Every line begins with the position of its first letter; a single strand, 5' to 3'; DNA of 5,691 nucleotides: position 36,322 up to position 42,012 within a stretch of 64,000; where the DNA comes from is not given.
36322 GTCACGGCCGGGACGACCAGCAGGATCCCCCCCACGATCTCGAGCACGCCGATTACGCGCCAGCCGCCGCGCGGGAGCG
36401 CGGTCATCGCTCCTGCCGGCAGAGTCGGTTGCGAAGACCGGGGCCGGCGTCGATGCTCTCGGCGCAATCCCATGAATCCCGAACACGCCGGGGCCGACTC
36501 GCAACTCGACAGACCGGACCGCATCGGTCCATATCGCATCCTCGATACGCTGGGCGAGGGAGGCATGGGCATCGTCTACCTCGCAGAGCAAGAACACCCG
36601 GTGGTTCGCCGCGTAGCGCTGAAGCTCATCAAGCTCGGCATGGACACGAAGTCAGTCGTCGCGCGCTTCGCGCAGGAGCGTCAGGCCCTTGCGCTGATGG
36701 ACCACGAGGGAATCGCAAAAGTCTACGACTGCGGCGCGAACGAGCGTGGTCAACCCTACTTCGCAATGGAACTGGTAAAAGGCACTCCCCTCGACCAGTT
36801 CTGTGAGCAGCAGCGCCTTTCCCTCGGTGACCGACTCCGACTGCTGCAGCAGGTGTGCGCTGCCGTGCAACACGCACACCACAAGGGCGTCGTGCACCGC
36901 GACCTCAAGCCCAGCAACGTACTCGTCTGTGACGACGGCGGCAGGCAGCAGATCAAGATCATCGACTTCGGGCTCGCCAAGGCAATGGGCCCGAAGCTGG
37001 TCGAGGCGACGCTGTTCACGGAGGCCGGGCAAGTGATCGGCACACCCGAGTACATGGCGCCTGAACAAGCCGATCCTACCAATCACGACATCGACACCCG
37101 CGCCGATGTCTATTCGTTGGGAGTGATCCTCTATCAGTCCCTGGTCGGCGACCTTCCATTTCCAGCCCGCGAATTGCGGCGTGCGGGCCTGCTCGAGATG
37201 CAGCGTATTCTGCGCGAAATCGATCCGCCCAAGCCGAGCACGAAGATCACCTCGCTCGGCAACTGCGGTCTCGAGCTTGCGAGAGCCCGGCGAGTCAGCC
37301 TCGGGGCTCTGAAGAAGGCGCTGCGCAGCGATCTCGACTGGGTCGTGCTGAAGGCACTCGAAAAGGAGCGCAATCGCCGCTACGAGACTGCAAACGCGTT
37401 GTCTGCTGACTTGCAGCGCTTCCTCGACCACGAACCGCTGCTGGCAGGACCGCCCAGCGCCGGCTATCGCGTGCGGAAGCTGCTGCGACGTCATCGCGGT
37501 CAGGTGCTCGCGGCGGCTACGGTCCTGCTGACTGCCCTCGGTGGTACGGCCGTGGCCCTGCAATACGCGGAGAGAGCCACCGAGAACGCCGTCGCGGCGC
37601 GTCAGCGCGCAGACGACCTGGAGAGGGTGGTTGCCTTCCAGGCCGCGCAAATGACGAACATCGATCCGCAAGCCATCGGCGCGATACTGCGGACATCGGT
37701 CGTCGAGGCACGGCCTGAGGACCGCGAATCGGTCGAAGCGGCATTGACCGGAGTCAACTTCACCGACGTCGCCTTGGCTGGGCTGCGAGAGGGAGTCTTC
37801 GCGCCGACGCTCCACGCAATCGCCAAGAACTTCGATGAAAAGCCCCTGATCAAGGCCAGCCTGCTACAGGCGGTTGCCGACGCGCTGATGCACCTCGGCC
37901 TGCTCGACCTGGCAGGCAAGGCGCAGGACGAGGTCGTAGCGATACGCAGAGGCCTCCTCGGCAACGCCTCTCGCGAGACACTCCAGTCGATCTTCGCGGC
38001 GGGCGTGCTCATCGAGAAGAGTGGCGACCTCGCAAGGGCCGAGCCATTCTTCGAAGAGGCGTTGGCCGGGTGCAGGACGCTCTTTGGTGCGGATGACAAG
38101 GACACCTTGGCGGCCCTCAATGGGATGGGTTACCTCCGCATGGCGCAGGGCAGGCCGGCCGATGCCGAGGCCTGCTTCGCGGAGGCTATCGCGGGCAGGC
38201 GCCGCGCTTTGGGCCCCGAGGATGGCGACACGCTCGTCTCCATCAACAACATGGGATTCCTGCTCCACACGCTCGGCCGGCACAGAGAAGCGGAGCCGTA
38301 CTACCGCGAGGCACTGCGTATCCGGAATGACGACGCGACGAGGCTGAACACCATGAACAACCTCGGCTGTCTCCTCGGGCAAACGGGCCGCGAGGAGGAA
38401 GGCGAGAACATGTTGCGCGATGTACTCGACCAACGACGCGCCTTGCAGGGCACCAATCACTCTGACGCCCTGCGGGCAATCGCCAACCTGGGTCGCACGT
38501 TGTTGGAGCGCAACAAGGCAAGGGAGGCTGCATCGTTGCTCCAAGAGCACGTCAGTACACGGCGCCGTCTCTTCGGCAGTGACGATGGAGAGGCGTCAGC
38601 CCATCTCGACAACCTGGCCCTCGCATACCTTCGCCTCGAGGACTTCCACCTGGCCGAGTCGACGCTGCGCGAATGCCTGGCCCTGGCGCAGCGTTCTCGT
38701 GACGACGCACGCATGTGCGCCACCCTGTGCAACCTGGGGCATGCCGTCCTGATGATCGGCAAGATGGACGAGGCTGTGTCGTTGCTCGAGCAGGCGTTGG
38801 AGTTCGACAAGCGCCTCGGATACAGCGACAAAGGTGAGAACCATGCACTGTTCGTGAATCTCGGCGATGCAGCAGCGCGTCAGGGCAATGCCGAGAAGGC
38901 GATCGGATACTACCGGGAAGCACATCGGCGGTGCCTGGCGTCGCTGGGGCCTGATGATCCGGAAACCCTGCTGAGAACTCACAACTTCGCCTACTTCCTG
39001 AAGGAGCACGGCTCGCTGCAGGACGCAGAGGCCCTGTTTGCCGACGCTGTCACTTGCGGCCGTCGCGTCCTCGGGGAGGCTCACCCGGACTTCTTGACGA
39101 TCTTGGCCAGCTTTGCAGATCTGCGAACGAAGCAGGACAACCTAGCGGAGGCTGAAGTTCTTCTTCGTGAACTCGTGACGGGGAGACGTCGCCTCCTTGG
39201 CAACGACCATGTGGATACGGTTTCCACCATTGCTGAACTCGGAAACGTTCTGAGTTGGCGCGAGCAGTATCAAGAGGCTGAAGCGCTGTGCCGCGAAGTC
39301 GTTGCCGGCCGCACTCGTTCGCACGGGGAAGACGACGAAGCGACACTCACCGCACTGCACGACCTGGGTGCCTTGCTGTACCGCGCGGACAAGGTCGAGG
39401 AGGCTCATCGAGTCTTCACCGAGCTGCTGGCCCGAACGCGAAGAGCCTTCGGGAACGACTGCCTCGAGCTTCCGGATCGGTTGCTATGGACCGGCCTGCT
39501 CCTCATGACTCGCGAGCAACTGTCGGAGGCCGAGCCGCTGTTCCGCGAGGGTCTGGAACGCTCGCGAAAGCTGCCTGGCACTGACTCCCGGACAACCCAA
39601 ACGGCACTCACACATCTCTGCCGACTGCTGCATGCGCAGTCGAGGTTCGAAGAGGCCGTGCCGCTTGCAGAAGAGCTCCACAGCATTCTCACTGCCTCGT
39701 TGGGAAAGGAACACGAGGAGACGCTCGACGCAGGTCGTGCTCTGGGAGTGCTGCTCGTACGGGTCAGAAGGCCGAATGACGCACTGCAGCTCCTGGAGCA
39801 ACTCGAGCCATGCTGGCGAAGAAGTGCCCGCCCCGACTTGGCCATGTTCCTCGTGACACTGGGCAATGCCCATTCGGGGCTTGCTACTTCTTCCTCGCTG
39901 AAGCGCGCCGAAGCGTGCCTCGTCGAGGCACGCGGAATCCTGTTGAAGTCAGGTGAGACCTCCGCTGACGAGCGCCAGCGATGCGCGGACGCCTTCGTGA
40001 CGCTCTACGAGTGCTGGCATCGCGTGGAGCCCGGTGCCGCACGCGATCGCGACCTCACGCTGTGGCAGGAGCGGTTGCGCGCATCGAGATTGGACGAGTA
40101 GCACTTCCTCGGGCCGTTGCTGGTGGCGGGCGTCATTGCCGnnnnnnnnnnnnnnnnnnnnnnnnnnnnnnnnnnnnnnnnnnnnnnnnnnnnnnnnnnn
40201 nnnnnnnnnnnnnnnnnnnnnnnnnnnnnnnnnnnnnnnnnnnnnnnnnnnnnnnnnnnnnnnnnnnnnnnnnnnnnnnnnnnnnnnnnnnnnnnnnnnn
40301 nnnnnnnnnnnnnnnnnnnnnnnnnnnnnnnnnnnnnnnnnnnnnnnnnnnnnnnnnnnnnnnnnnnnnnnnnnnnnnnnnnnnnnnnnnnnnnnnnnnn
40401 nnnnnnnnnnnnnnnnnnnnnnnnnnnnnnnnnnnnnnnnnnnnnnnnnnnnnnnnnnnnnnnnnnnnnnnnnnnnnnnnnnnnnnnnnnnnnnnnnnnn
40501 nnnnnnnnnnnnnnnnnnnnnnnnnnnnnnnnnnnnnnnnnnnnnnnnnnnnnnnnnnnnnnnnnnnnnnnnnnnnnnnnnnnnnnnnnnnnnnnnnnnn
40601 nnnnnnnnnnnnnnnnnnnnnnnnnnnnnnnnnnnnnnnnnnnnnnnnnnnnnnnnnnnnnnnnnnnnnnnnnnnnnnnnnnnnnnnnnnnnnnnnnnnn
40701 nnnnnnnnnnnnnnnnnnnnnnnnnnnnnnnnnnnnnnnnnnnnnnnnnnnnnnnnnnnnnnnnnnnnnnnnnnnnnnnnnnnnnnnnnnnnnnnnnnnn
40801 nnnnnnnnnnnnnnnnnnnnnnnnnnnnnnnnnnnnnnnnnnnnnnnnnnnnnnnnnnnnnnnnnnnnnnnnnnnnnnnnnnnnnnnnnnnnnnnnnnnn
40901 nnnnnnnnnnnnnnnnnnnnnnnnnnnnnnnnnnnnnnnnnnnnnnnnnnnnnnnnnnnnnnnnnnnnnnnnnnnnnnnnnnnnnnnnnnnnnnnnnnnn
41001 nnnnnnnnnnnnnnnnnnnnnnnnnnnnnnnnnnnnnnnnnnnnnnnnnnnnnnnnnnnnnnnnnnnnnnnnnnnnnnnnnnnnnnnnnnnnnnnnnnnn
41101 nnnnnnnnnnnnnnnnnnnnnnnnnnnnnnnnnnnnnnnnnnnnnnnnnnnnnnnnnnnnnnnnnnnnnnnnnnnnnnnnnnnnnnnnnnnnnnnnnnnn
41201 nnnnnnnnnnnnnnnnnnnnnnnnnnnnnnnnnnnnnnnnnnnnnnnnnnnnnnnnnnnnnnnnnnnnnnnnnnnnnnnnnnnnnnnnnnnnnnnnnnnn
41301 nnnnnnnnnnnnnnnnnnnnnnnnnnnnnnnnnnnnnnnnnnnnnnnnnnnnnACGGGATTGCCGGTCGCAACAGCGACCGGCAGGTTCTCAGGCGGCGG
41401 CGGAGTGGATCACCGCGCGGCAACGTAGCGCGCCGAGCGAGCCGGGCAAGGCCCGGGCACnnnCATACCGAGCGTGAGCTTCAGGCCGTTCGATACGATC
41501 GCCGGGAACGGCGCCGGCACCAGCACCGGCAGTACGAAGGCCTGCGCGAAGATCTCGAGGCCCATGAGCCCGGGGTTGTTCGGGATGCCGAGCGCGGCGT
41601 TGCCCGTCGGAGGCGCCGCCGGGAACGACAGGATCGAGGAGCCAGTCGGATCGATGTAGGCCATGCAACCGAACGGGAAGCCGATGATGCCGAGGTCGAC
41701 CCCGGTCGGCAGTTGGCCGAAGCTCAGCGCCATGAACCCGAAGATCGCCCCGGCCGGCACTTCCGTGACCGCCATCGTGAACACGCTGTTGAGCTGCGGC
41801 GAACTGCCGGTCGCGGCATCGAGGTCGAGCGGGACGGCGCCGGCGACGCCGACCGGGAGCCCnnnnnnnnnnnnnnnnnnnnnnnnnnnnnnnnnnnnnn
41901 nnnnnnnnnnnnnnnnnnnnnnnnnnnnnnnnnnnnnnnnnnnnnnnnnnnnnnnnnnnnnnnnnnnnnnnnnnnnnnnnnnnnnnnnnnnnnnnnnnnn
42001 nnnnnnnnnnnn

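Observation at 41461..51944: Two paralogous secreted proteins built from tandem NIDO-like (nidogen-type) domains bracket a sigma54 two-component system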

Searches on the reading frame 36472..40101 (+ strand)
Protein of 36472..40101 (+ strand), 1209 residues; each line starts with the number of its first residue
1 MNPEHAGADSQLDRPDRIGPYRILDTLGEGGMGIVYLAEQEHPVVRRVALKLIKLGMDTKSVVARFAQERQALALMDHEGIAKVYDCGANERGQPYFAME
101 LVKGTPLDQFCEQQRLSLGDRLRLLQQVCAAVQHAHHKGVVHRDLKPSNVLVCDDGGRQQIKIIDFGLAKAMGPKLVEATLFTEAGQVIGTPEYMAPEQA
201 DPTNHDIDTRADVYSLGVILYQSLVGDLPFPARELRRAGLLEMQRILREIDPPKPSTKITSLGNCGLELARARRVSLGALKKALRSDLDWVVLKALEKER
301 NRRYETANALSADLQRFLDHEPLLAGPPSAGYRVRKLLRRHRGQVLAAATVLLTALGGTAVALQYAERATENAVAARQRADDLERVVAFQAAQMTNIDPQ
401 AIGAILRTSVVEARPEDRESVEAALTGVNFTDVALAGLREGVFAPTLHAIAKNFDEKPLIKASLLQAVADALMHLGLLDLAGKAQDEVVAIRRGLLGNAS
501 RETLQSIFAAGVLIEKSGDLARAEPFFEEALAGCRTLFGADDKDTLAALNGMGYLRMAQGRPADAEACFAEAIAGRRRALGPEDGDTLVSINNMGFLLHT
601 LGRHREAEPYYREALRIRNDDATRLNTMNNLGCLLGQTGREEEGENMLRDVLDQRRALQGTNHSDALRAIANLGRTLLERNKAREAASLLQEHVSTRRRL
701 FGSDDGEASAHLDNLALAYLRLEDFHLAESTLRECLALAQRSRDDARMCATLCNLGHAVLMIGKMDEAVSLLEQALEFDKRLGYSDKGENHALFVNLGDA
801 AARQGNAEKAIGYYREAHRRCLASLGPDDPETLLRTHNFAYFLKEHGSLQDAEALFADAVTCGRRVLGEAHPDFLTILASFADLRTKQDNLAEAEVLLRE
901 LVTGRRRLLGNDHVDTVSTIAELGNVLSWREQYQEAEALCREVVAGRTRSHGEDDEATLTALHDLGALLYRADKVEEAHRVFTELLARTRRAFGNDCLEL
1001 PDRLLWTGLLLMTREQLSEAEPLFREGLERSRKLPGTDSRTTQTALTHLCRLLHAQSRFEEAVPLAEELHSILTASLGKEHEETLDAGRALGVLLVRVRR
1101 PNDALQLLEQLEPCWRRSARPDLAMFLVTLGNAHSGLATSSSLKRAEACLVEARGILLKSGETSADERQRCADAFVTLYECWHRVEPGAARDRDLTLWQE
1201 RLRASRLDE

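Call 24: search_protein_families(library=pfam, proteins=[window:36472-40101:+], max_evalue=0.001)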
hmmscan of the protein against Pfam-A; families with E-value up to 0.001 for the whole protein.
window:36472-40101:+ (1209 aa): 19 families
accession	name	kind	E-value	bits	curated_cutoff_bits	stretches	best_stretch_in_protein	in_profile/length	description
PF13424.12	TPR_12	-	8e-82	269.9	30.1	8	544-619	1-76/77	Tetratricopeptide repeat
PF13374.12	TPR_10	-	1.4e-76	251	27.5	8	916-954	1-39/42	Tetratricopeptide repeat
PF00069.31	Pkinase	-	3.1e-43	148.5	31.7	1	21-308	1-256/263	Protein kinase domain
PF07714.23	PK_Tyr_Ser-Thr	-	4.5e-28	98.7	23.1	1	23-237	3-212/258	Protein tyrosine and serine/threonine kinase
PF00515.34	TPR_1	-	3e-25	87.4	27.8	1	592-618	5-31/34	Tetratricopeptide repeat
PF07719.23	TPR_2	-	2.1e-24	84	27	0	794-819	4-29/34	Tetratricopeptide repeat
PF24885.1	TPR_NPHP3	-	5.3e-22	78.8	100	1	823-907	131-215/239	Nephrocystin-3 TPR domain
PF13181.12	TPR_8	-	1.8e-21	74.8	25.7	0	592-620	5-33/34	Tetratricopeptide repeat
PF13176.12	TPR_7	-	6.1e-21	73.1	27.9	0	712-744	2-34/36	Tetratricopeptide repeat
PF17874.7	TPR_MalT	-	2.9e-12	47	45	2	915-1071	38-189/336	MalT-like TPR region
PF14559.12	TPR_19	-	1.1e-10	42.2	25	0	517-573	4-52/68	Tetratricopeptide repeat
PF13428.12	TPR_14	-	3.8e-08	33.7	23.5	0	795-835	5-40/44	Tetratricopeptide repeat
PF13432.12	TPR_16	-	2.1e-06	28.5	32.7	1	755-817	3-57/65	Tetratricopeptide repeat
PF03109.22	ABC1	-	6.4e-06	25.9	22.9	1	96-176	144-221/244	ABC1 atypical kinase-like domain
PF06293.20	Kdo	-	1.6e-05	24.9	21.3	1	63-167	55-167/207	Lipopolysaccharide kinase (Kdo/WaaP) family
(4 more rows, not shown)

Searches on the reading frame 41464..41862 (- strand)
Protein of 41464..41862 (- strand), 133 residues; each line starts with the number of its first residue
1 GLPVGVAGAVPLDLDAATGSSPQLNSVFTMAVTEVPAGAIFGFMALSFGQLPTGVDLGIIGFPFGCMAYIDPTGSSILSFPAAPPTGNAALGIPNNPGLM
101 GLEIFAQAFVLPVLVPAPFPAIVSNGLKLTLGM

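Call 45: find_homologous_proteins(query=A3, max_evalue=0.001)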
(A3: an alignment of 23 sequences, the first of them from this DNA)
Query A3 (23 sequences) (133 aa, profile of the alignment): 38 proteins with E <= 0.001 among 5494 candidates.
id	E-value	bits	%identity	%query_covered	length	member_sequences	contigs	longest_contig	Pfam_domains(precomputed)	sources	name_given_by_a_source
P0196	4.9e-40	154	35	89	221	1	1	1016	-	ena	-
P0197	1.0e-38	150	39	87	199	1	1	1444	-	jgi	jgi:hypothetical protein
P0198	1.6e-38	149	33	93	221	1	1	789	-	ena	-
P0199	7.5e-38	147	33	92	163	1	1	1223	-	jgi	jgi:hypothetical protein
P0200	1.5e-37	146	34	88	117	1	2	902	-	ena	-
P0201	1.2e-36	143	38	85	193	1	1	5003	-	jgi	jgi:hypothetical protein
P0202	1.6e-36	143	35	92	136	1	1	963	-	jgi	jgi:hypothetical protein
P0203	4.1e-36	142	30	89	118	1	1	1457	-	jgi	jgi:hypothetical protein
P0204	7.4e-36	141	27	93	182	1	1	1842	-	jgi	jgi:hypothetical protein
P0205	3.7e-35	139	25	85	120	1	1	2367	-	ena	-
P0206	5.9e-35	138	32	88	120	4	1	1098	-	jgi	jgi:hypothetical protein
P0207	1.2e-34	137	34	92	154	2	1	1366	-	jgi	jgi:hypothetical protein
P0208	3.9e-34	135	36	100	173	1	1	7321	-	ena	-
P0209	1.4e-33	133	33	92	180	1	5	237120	-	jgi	jgi:hypothetical protein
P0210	5.4e-32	128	31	98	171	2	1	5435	-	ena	-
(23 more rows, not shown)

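Call 55: search_protein_representatives(alignment_id=A3)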
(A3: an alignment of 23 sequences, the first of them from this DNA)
Query: 23 sequences, 127 profile positions. Proteins with E-value up to 0.001 (for the whole library): 10386; up to 1e-10: 3838; up to 1e-30: 124. The best 150 are listed.
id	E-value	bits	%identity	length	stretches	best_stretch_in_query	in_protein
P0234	1.3e-41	157.8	-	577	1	5-127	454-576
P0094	4.9e-41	155.9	-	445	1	2-127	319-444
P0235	2.0e-39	150.7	-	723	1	6-126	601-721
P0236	2.4e-39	150.5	-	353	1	10-127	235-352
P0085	3.5e-39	149.9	-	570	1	1-127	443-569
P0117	3.5e-38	146.7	-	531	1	1-126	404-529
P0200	4.8e-38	146.2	-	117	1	12-127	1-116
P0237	8.7e-38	145.4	-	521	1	4-127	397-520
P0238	1.9e-37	144.3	-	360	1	6-127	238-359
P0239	2.4e-37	144.0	-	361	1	5-126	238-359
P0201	4.0e-37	143.3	-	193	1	7-126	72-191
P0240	4.6e-37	143.1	-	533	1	8-126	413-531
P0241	6.9e-37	142.5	-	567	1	7-127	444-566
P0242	7.7e-37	142.4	-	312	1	10-126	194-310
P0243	9.2e-37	142.1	-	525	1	4-126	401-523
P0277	6.1e-34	133.0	-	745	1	12-127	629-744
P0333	5.1e-31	123.5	-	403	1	4-127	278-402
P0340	6.6e-31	123.2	-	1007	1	12-126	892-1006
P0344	9.3e-31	122.7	-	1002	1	7-127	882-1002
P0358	4.1e-30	120.6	-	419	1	10-127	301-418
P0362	5.7e-30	120.1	-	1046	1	2-127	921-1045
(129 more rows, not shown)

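Call 56: search_protein_families(library=pfam, proteins=[P0235, P0236, P0238, P0277, P0340, P0344, P0362, P0333, P0358], max_evalue=0.001)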
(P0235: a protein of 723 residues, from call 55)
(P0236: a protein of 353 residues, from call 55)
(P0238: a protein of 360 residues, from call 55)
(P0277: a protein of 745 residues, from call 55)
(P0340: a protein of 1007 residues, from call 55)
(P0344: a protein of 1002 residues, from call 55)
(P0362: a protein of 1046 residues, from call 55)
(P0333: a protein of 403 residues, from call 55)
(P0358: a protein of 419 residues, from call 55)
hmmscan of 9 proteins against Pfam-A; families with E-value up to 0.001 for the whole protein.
P0235 (723 aa): 2 families
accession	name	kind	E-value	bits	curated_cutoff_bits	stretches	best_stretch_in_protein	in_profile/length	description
PF12768.13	Rax2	-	2.6e-09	37.3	28.8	1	64-200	32-178/254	Rax2 C-terminal beta propeller domain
PF17164.10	DUF5122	-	8.8e-05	23.1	27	0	66-89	2-25/36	Domain of unknown function (DUF5122) beta-propeller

P0236 (353 aa): 0 families

P0238 (360 aa): 0 families

P0277 (745 aa): 0 families

P0340 (1007 aa): 1 family
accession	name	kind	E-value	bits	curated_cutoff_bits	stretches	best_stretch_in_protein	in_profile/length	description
PF00082.27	Peptidase_S8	-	4.9e-11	42.9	21.8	1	255-457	47-258/288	Subtilase family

P0344 (1002 aa): 0 families

P0362 (1046 aa): 2 families
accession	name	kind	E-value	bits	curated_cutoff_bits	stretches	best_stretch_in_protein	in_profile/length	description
PF23759.1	GBD_T9SS_assoc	-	6.1e-09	36.6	27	1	455-564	2-106/116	Galactose binding domain-like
PF13365.12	Trypsin_2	-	7.2e-08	33.7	27.6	1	231-393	2-143/144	Trypsin-like peptidase domain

P0333 (403 aa): 1 family
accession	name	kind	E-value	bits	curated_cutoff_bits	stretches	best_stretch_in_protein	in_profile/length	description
PF06119.19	NIDO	-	0.00012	22.6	25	0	202-236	80-112/186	Nidogen-like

P0358 (419 aa): 0 families

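Call 68: search_solved_structures(query=A3, max_evalue=1)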
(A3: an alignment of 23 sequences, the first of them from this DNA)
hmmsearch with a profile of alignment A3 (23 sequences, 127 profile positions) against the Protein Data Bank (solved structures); distinct sequences matched with E-value up to 1: 3.
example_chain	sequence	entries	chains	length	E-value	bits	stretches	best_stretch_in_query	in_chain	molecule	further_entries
6n38_G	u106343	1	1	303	0.48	13.7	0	13-48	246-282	Putative type VI secretion protein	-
6giy_C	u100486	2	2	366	0.64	13.3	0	13-48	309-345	TssG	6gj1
6gj3_C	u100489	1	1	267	0.67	13.2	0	13-48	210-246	TssG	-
